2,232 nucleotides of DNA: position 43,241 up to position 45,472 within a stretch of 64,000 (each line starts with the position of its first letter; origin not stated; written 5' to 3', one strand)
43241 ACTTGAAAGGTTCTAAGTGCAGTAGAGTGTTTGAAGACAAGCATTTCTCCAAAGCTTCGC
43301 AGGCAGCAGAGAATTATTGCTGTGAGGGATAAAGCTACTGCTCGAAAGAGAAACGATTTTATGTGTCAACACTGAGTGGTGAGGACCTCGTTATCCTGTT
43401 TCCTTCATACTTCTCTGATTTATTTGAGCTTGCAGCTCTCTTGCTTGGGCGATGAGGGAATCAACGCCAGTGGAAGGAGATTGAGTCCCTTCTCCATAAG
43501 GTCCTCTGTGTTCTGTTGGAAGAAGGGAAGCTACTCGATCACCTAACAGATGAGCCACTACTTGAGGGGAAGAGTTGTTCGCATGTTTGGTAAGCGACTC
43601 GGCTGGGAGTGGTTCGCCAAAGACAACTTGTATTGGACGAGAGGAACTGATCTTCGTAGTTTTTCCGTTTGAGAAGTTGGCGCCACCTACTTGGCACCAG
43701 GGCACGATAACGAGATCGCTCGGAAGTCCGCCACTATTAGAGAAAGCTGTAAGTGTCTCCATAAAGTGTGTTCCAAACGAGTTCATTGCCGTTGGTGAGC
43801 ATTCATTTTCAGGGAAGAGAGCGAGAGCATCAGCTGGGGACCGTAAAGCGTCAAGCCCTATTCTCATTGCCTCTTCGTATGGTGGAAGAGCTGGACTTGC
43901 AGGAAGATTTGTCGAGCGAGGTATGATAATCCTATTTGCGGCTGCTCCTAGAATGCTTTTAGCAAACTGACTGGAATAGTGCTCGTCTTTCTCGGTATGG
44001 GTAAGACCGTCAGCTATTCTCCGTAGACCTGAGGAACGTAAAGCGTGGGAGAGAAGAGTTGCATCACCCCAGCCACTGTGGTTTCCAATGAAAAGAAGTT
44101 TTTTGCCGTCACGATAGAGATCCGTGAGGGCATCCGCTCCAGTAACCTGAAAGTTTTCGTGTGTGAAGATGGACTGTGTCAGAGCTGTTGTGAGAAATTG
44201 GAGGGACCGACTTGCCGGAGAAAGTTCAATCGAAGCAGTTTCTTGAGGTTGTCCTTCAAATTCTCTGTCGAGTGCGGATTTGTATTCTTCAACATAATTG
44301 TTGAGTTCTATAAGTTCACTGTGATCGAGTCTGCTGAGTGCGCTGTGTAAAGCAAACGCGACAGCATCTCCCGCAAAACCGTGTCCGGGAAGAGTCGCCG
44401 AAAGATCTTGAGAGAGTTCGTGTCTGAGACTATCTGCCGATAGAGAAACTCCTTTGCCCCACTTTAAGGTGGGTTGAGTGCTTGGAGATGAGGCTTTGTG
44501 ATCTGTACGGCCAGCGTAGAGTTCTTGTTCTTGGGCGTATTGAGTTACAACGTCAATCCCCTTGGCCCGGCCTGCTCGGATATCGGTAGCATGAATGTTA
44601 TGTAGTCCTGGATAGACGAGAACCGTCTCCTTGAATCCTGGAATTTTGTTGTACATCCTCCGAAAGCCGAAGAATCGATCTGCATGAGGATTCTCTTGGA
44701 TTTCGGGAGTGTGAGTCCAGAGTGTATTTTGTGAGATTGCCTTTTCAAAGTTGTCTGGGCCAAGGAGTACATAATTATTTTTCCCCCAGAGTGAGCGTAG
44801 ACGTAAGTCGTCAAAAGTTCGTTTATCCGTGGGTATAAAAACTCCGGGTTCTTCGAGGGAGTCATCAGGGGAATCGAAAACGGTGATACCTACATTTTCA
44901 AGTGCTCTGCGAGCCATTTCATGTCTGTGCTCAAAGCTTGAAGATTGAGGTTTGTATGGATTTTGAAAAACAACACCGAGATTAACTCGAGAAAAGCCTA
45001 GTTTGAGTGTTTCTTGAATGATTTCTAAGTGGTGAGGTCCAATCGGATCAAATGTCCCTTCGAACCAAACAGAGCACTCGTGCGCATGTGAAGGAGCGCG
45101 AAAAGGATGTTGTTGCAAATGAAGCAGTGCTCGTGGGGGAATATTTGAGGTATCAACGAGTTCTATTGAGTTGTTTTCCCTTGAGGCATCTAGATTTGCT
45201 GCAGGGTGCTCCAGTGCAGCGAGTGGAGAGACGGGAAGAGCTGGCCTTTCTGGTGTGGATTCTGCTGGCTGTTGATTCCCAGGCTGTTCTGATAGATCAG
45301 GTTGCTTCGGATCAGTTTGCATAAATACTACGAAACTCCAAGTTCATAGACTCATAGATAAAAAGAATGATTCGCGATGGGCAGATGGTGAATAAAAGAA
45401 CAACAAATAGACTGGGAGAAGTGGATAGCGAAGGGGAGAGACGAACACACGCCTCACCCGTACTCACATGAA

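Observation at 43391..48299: Unusual NadD-like nucleotidyltransferase/PlsC-type acyltransferase fusion within a lipid-phosphoester neighbourhood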

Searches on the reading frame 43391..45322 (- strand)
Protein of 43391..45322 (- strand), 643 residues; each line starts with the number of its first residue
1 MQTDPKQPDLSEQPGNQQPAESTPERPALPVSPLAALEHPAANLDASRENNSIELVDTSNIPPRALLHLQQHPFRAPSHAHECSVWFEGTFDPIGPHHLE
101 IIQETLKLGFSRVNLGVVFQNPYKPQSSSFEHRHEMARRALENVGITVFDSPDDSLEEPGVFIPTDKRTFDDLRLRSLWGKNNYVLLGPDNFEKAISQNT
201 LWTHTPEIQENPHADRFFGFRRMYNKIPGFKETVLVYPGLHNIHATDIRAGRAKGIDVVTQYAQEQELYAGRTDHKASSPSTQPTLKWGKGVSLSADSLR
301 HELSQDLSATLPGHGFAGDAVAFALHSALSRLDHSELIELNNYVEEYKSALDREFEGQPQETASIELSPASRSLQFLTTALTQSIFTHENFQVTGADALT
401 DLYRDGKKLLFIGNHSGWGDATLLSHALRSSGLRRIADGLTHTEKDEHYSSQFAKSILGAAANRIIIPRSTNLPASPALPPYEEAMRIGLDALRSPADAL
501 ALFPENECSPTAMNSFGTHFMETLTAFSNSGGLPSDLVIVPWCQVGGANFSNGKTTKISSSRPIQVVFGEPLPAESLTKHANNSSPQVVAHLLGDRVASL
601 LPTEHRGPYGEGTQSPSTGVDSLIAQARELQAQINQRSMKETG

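Call 3: search_protein_families(library=pfam, proteins=[window:43391-45322:-], max_evalue=0.1)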
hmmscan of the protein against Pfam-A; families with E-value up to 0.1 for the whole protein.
window:43391-45322:- (643 aa): 2 families
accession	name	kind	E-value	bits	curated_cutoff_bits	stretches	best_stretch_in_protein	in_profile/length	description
PF01467.32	CTP_transf_like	-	4.2e-06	27.4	21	1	86-249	1-131/133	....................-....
PF01553.26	Acyltransferase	-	0.096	12.9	23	0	393-435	4-42/132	Acyltransferase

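Call 4: search_protein_families(library=ncbifam, proteins=[window:43391-45322:-], max_evalue=0.1)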
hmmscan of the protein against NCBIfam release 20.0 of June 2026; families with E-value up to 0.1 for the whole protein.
window:43391-45322:- (643 aa): 5 families
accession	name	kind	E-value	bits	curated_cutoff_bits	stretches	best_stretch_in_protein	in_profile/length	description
TIGR00482.1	TIGR00482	equivalog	3.5e-06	27.2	112.45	1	87-213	2-122/194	nicotinate (nicotinamide) nucleotide adenylyltransferase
TIGR01510.1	coaD_prev_kdtB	equivalog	4.5e-05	23.5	103.3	1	87-148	4-66/155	pantetheine-phosphate adenylyltransferase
NF000839.0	PRK00071.1-1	equivalog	0.00012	22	187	1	82-153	6-79/219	nicotinate-nucleotide adenylyltransferase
NF005519.0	PRK07152.1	equivalog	0.00046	19.2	315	1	87-270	6-185/361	nicotinate-nucleotide adenylyltransferase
TIGR00125.1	cyt_tran_rel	domain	0.0023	18.1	27.7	1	85-142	2-61/65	adenylyltransferase/cytidyltransferase family protein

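Call 5: find_homologous_proteins(query=window:43391-45322:-, max_evalue=0.001)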
Query window:43391-45322:- (643 aa): 6 proteins with E <= 0.001 among 8000 candidates.
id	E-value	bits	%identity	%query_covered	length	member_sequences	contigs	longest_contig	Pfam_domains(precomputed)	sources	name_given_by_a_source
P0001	0.0e+0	1466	100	100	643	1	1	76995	PF01467.33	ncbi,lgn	-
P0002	2.6e-160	553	66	58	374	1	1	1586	PF01467.33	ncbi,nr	ncbi:MAG: hypothetical protein KDD55_13300, partial [Bdellovibrionales bacterium]|nr:hypothetical pr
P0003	3.9e-110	388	37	90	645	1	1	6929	-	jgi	-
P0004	1.4e-105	373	36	93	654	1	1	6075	-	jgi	-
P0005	4.5e-97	344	36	89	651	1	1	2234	PF01467.33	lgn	-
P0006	3.6e-78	282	34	83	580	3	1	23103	PF01467.33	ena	-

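Call 10: find_encoding_contigs(protein=P0006, flank=10000, max_places=4)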
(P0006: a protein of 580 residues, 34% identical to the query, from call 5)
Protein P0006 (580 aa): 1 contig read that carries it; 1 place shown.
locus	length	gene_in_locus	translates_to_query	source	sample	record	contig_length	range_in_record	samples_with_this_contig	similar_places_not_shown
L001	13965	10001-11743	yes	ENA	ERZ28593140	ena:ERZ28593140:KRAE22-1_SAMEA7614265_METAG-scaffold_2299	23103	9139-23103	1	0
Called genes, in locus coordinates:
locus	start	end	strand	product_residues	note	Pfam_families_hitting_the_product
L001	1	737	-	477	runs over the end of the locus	PF13230:GATase_4 (weak), PF13522:GATase_6, PF13537:GATase_7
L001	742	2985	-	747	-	PF18072:FGAR-AT_linker, PF00586:AIRS, PF02769:AIRS_C, PF00586:AIRS, PF02769:AIRS_C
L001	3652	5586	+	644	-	PF08298:AAA_PrkA, PF06798:PrkA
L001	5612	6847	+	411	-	PF04285:DUF444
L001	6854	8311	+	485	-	PF04293:SpoVR, PF24755:SpoVR_C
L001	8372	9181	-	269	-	PF00149:Metallophos (weak)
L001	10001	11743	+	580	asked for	PF01467:CTP_transf_like (weak)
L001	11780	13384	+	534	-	-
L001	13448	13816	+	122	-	PF00462:Glutaredoxin, PF03960:ArsC, PF13417:GST_N_3 (faint)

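Call 11: find_encoding_contigs(protein=P0003, flank=10000, max_places=4)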
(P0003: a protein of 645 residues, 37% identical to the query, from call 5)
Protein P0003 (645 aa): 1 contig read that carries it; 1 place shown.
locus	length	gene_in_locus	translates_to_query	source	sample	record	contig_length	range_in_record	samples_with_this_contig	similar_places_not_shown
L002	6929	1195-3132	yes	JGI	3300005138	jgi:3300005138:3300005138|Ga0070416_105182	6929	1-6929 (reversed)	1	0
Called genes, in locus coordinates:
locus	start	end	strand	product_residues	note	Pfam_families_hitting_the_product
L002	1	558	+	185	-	?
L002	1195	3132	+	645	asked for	-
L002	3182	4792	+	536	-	PF03009:GDPD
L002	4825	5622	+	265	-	-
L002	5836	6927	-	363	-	?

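Call 12: find_encoding_contigs(protein=P0004, flank=10000, max_places=4)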
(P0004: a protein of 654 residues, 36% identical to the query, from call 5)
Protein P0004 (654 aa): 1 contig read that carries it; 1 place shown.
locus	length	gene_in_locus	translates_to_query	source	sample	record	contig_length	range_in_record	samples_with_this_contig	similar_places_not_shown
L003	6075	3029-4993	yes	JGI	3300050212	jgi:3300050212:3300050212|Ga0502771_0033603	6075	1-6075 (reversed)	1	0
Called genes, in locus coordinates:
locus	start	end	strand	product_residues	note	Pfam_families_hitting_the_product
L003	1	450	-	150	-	?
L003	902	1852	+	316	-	PF00294:PfkB, PF08543:Phos_pyr_kin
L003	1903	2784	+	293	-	PF00149:Metallophos, PF12850:Metallophos_2 (weak)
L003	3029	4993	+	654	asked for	-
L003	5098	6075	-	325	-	?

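Call 21: predict_structure(alignment_id=A1)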
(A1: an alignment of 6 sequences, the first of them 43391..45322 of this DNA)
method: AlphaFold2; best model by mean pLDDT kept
length: 643 residues; sequences in the alignment: 6
mean_pLDDT: 72.5   pTM: 0.56
mean pLDDT of the five models: 72.5, 67.0, 64.3, 63.5, 63.0
residues with pLDDT >= 90: 109; 70-90: 319; 50-70: 116; < 50: 99
segments of 3 or more residues with pLDDT < 50: 1-56, 271-292, 472-478, 639-643
pLDDT, mean of each block of 10 residues (from residue 1): 29 30 32 31 28 51 81 74 67 68 81 73 64 83 88 77 83 77 78 75 60 66 78 78 54 73 77 33 27 65 81 78 87 89 88 70 79 92 86 91 90 76 90 91 83 86 84 48 87 81 67 78 89 88 76 56 88 92 90 92 84 58 88 69 33
secondary structure, 60 per line:
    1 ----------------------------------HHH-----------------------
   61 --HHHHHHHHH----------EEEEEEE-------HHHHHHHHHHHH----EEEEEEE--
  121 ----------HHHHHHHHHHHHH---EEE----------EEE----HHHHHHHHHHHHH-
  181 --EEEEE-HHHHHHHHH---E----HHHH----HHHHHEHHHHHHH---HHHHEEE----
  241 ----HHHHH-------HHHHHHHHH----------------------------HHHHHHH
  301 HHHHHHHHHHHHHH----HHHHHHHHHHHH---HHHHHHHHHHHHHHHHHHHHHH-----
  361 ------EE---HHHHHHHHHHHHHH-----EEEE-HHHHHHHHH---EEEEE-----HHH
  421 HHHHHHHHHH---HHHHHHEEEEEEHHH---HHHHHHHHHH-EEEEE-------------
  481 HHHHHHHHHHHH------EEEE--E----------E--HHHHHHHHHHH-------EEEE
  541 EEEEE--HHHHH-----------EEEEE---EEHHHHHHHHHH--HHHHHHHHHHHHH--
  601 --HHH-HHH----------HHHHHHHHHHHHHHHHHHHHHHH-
elements in order: H63-71 E82-88 H96-107 E112-118 H131-143 E147-149 E160-162 H167-179 E183-187 H189-197 H206-209 H214-218 H220-226 H230-233 E234-236 H245-249 H257-265 H294-314 H319-330 H334-355 H372-385 E391-394 H396-404 E408-412 H418-430 H434-439 E440-445 H452-461 E463-467 H481-492 E499-502 H519-529 E537-545 H548-552 E564-568 H574-583 H586-598 H620-642

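Call 24: fold_search(model_id=the predicted structure, library=pdb)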
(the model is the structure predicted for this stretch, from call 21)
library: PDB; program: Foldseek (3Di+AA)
matches with E <= 10: 827; with E <= 0.001: 4
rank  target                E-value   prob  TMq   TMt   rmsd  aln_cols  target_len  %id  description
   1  1iuq                  2.0e-08  1.00  0.32  0.53   7.5       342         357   10  The 1.55 A Crystal Structure of Glycerol-3-Phosphate Acyltransferase (released 2003-10-07)
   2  1k30                  5.5e-08  1.00  0.32  0.51   8.4       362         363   10  Crystal Structure Analysis of Squash (Cucurbita moschata) glycerol-3-phosphate (1)-acyltransferase (released 2001-10-31)
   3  8ia1_A                1.8e-07  1.00  0.32  0.52   9.8       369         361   12  plastidial glycerol-3-phosphate acyltransferases (GPAT) from the green alga Myrmecia incisa (released 2024-02-07)
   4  8e4y                  2.6e-05  1.00  0.29  0.28  15.9       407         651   13  Cryo-EM structure of human glycerol-3-phosphate acyltransferase 1 (GPAT1) in complex with 2-oxohexadecyl-CoA (released 2022-12-21)
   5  4ymi_A                3.2e-03  1.00  0.19  0.56   7.0       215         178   23  Crystal structure of probable nicotinate-nucleotide adenylyltransferase from Mycobacterium abcessus in complex with NA (released 2016-03-09)
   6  8aih                  4.0e-03  1.00  0.19  0.54   6.8       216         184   19  Crystal Structure of Enterococcus faecium Nicotinate Nucleotide Adenylyltransferase at 1.9 Angstroms Resolution (released 2023-08-16)
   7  8qe8_1                5.2e-03  1.00  0.18  0.45   8.4       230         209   17  Structure of the non-canonical CTLH E3 substrate receptor WDR26 bound to NMNAT1 substrate (released 2024-05-15)
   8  8qe8_3                6.7e-03  0.99  0.19  0.43   8.5       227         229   18  Structure of the non-canonical CTLH E3 substrate receptor WDR26 bound to NMNAT1 substrate (released 2024-05-15)
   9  9lov_B                7.1e-03  0.20  0.14  0.13  33.1       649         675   10  LGP2:MDA5:dsRNA filament (released 2026-01-28)
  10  4ybr_A                7.4e-03  1.00  0.18  0.51   8.2       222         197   20  Structure of Mycobacterium tuberculosis NadD in complex with NADP, P21212 (released 2016-02-03)
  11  5deo_C                8.3e-03  1.00  0.17  0.52   7.3       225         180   18  Mycobacterium abscessus NadD in complex with nicotinic acid adenine dinucleotide (released 2016-08-24)
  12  5deo_D                8.7e-03  1.00  0.18  0.54   7.5       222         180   19  Mycobacterium abscessus NadD in complex with nicotinic acid adenine dinucleotide (released 2016-08-24)
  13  1kaq_A                9.2e-03  1.00  0.18  0.52   7.4       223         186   19  Structure of Bacillus subtilis Nicotinic Acid Mononucleotide Adenylyl Transferase (released 2002-07-12)
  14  4s1o_A                1.5e-02  1.00  0.18  0.57   7.2       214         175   19  Structure of Mycobacterium tuberculosis NadD in complex with NADP (released 2016-01-20)
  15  1nup_A                1.6e-02  0.99  0.19  0.47   7.0       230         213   17  CRYSTAL STRUCTURE OF HUMAN CYTOSOLIC NMN/NaMN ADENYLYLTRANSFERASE COMPLEX WITH NMN (released 2003-06-03)
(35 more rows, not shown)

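Call 25: search_solved_structures(query=A1, max_evalue=1, show_alignments=3)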
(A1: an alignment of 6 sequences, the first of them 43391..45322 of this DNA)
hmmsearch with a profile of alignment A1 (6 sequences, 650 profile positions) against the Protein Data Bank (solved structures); distinct sequences matched with E-value up to 1: 23.
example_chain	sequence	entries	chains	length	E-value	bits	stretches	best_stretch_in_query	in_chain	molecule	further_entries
5jbn_A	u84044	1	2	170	0.0053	18.7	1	85-146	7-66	Phosphopantetheine adenylyltransferase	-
1b6t_A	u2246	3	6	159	0.0054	18.6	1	86-146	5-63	PROTEIN (PHOSPHOPANTETHEINE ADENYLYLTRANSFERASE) | PHOSPHOPANTETHEINE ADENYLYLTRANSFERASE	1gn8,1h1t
6cck_A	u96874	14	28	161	0.0055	18.6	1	86-146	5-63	Phosphopantetheine adenylyltransferase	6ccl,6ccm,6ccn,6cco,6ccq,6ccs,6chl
6b7a_A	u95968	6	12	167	0.0057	18.6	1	86-146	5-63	Phosphopantetheine adenylyltransferase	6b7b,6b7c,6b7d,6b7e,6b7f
1qjc_A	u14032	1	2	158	0.0059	18.5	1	87-146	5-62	PHOSPHOPANTETHEINE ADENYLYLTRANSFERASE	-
1vlh_A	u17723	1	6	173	0.0097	17.8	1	82-145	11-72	Phosphopantetheine adenylyltransferase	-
8zn2_A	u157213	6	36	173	0.014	17.3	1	87-144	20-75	Phosphopantetheine adenylyltransferase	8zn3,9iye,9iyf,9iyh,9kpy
9iyg_A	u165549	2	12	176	0.014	17.3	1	87-144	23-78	Phosphopantetheine adenylyltransferase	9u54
1od6_A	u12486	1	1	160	0.025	16.4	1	86-131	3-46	PHOSPHOPANTETHEINE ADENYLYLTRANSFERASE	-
2q0z_X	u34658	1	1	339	0.062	15.2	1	369-472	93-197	Protein PRO2281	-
1nup_A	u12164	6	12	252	0.065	15.1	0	90-145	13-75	FKSG76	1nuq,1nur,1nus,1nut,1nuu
8i8i_A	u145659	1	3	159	0.15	13.8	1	88-141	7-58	Phosphopantetheine adenylyltransferase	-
5ts2_A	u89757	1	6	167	0.27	13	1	81-142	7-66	Phosphopantetheine adenylyltransferase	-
6qdv_B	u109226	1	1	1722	0.58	11.9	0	369-471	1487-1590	U5 small nuclear ribonucleoprotein 200 kDa helicase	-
4f92_B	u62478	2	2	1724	0.58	11.9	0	369-471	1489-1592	U5 small nuclear ribonucleoprotein 200 kDa helicase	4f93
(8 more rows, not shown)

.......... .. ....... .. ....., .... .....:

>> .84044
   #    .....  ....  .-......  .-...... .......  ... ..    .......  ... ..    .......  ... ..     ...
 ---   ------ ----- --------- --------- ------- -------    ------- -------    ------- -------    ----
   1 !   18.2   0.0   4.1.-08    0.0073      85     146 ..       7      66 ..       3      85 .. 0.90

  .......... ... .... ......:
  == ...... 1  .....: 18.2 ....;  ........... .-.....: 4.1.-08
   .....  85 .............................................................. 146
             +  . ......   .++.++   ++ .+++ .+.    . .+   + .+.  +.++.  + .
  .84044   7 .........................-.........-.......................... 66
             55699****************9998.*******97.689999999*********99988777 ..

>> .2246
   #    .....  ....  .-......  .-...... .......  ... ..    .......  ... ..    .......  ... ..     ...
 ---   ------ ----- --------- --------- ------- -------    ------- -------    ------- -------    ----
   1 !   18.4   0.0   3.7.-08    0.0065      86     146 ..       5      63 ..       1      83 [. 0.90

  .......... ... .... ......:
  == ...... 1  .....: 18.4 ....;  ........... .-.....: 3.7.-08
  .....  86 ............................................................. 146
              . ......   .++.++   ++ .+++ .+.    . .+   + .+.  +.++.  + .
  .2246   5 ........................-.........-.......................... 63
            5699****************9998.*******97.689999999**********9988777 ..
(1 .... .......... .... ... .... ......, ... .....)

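Call 26: find_related_loci(query=A1, collection=genome_contigs, flank=8000)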
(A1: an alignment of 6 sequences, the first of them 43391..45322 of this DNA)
Query A1 (643 aa) in genome_contigs; peptide patterns used: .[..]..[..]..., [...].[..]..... (x = any residue, [..] = any of these).
53 stretches matched a pattern, but none encodes a relative of the query by tblastn (E <= 1e-3).
